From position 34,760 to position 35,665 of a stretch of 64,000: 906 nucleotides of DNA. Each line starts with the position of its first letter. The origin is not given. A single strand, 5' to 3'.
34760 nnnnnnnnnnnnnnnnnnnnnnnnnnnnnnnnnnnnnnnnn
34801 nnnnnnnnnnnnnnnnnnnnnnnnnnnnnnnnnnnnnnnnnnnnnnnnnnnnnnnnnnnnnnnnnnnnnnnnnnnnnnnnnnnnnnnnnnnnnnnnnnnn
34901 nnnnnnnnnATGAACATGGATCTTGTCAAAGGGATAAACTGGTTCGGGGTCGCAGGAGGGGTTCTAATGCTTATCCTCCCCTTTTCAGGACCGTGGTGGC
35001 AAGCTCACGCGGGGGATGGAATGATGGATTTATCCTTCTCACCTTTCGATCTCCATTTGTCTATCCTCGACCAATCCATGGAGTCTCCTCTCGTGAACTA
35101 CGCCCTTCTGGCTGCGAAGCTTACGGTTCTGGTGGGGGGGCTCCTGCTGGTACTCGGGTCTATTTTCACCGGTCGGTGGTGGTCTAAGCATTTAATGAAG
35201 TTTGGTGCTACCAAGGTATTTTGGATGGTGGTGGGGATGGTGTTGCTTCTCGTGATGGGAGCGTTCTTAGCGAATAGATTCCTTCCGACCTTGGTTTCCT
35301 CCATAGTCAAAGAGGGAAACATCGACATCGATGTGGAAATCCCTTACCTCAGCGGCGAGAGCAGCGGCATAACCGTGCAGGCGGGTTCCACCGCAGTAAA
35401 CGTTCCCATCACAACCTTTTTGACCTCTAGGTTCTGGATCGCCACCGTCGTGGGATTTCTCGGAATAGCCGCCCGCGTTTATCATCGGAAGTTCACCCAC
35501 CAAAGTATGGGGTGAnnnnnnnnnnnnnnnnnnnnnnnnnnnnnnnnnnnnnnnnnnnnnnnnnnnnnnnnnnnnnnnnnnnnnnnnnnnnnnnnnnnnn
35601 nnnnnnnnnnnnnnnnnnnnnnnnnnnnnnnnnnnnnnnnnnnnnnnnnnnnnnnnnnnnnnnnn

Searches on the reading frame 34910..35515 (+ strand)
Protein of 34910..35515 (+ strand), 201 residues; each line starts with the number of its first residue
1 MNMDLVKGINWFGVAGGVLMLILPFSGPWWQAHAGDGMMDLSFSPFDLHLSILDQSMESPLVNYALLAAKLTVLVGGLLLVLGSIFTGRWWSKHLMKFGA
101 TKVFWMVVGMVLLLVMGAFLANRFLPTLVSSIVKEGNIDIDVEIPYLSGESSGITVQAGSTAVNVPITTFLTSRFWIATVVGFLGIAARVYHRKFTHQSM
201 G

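Call 29: find_encoding_contigs(protein=window:34910-35515:+, flank=2500, max_places=10)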
Protein window:34910-35515:+ (201 aa): 6 contigs read that carry it; 3 places shown.
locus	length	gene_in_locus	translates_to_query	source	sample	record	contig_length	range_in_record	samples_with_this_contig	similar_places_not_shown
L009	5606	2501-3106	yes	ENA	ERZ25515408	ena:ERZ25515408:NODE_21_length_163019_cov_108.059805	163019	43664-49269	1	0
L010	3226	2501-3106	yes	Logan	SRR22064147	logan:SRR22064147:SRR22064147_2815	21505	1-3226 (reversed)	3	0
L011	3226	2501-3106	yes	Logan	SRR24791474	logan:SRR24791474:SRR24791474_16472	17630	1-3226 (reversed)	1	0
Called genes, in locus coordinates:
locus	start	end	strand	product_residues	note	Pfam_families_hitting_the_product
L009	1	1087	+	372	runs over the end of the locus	PF00291:PALP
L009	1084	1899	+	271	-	PF00290:Trp_syntA, PF00977:His_biosynth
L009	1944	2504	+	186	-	-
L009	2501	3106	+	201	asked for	-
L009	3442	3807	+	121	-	-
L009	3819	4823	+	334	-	PF19609:DUF6114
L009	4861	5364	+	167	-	PF19741:DUF6230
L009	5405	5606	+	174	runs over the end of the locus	-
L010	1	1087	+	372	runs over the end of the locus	PF00291:PALP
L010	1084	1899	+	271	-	PF00290:Trp_syntA, PF00977:His_biosynth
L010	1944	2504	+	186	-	-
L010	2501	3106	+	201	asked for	-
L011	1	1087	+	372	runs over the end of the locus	PF00291:PALP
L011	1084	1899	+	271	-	PF00290:Trp_syntA, PF00977:His_biosynth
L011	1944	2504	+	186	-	-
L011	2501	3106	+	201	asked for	-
